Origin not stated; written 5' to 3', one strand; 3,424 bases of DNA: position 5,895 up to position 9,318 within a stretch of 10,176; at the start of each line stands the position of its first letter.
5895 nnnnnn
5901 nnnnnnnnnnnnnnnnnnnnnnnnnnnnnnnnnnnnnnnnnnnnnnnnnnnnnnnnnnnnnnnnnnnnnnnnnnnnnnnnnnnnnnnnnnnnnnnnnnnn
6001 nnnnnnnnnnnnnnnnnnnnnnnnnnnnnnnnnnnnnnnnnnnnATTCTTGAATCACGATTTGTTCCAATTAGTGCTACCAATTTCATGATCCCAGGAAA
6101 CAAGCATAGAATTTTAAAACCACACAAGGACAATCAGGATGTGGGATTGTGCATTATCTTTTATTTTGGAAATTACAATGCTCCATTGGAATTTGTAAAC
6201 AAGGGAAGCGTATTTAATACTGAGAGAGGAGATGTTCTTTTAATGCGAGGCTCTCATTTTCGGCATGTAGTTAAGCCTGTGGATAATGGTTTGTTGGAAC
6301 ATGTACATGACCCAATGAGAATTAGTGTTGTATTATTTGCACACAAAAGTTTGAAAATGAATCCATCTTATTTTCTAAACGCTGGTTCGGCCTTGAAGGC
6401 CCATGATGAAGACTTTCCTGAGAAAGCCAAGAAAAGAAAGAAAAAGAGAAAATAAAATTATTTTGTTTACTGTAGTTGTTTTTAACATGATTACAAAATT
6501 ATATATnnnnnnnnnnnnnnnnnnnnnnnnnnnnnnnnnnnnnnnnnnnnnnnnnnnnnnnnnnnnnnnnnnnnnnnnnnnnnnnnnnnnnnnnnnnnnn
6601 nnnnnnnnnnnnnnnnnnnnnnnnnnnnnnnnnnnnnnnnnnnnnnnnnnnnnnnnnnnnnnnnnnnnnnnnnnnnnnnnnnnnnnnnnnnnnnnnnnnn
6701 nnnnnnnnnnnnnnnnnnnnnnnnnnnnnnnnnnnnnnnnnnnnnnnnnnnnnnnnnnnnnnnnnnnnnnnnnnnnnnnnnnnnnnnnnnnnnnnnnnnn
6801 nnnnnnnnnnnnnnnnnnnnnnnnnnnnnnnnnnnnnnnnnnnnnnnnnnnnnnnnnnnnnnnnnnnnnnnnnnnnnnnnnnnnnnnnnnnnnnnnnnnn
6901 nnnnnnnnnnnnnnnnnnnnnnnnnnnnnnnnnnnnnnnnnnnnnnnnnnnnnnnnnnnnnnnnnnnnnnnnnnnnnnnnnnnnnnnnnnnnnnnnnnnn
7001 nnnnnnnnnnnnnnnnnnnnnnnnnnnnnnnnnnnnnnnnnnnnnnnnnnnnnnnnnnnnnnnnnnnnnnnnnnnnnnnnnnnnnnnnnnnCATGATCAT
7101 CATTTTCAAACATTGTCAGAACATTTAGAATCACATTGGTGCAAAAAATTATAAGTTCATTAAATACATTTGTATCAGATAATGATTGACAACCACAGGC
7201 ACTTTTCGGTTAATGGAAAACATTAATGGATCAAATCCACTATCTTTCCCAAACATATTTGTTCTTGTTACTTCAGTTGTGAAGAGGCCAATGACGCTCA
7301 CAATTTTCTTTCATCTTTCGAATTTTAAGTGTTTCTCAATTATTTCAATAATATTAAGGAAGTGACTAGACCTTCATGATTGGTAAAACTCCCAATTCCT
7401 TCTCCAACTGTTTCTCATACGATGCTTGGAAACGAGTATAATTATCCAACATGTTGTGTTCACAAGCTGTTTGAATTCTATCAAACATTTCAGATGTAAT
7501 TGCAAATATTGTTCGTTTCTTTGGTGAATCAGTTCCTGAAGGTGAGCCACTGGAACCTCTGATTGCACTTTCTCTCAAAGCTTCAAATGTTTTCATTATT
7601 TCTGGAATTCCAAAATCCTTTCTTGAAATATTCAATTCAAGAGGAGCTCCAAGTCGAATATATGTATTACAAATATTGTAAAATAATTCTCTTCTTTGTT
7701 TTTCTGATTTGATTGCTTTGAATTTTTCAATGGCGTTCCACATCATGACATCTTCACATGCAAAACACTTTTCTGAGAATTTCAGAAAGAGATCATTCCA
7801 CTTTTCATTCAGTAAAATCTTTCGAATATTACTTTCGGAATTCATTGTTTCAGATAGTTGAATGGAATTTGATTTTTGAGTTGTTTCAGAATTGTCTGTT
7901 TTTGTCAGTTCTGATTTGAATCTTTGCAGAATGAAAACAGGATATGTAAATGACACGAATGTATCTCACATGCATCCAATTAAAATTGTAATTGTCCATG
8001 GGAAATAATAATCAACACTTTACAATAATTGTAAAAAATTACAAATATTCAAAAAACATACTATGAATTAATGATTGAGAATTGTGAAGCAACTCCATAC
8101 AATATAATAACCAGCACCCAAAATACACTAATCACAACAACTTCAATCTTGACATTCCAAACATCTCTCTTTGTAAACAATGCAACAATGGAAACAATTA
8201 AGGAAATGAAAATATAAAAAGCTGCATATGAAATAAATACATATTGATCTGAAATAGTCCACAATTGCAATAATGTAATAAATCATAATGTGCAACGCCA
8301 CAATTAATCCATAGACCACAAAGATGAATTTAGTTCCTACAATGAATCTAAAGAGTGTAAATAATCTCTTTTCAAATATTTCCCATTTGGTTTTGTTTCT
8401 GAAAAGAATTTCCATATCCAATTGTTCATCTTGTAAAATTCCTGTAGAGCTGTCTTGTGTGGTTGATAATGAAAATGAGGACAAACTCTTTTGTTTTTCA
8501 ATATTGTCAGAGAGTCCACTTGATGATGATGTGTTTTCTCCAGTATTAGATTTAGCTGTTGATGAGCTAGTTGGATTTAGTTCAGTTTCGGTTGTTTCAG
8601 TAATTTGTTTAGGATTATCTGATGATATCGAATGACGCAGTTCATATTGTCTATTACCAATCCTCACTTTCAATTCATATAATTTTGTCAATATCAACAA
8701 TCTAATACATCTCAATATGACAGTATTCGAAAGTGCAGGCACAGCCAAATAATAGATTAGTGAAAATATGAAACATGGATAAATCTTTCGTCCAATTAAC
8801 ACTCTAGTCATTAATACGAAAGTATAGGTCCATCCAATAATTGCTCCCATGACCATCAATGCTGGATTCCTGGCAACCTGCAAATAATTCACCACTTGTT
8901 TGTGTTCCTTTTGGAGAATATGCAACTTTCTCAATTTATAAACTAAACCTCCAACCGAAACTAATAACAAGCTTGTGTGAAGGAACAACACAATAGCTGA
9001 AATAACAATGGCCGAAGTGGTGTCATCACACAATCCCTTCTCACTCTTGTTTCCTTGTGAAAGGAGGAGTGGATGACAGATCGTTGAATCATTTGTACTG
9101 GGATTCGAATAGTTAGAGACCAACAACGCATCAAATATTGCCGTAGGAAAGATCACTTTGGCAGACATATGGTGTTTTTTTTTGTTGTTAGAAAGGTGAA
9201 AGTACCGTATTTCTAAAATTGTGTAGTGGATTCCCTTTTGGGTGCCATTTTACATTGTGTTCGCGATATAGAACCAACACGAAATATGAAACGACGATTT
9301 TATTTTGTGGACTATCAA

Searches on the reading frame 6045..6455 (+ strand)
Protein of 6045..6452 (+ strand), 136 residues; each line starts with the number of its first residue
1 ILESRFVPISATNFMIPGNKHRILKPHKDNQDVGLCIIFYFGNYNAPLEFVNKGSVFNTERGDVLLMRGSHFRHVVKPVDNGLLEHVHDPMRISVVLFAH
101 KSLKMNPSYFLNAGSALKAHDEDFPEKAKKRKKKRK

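Call 11: search_protein_families(library=pfam, proteins=[window:6060-6455:+], max_evalue=0.01)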
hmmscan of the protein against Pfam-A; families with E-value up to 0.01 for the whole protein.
window:6060-6455:+ (131 aa): 1 family
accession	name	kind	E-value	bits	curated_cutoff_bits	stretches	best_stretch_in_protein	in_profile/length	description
PF12851.13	Tet_JBP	-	0.0025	17.5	34.9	1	21-96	89-164/164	Oxygenase domain of the 2OGFeDO superfamily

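Call 42: search_solved_structures(query=window:6045-6452:+, max_evalue=0.01, show_alignments=1)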
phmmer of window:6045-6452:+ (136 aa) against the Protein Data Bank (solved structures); distinct sequences matched with E-value up to 0.01: 2.
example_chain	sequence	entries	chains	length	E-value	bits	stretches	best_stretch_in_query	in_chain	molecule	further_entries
5cg8_A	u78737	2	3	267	1.9e-15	60.6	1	6-122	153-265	Tet-like dioxygenase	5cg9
4lt5_A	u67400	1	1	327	2.8e-15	60.1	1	6-122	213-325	Naegleria Tet-like dioxygenase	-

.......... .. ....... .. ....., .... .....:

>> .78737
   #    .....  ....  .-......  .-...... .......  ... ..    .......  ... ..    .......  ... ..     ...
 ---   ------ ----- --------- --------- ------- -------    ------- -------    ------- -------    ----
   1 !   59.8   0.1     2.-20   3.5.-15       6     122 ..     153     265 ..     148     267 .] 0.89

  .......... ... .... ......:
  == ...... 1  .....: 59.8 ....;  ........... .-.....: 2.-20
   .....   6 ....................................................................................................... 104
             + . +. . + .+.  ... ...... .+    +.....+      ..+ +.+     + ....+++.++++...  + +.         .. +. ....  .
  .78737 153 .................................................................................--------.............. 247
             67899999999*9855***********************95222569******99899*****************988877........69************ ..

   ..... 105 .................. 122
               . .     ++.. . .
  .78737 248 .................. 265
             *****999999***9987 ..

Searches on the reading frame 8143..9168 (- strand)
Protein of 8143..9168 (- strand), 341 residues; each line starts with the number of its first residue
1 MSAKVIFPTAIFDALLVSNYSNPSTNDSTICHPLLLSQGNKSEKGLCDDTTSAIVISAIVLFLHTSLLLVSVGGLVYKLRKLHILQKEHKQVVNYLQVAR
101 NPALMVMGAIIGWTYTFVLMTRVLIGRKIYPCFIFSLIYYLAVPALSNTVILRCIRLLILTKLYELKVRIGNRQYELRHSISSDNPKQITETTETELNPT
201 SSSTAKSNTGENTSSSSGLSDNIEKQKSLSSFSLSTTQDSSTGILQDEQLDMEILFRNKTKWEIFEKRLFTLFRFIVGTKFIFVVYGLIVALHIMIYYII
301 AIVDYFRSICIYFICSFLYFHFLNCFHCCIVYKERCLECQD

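Call 11: search_protein_families(library=pfam, proteins=[window:8143-9168:-], max_evalue=0.01)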
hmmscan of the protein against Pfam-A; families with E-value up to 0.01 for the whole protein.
window:8143-9168:- (341 aa): 0 families

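Call 39: find_encoding_contigs(protein=window:8143-9168:-, flank=10000, max_places=10)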
Protein window:8143-9168:- (341 aa): no gene with exactly this product is on record in the collection.

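Call 43: search_protein_families(library=pfam, proteins=[window:8143-9168:-], max_evalue=5)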
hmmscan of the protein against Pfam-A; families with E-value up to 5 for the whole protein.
window:8143-9168:- (341 aa): 1 family
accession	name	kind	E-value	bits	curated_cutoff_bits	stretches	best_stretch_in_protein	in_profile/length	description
PF17231.7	DUF5305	-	0.18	11.7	29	1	164-203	75-114/217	Family of unknown function (DUF5305)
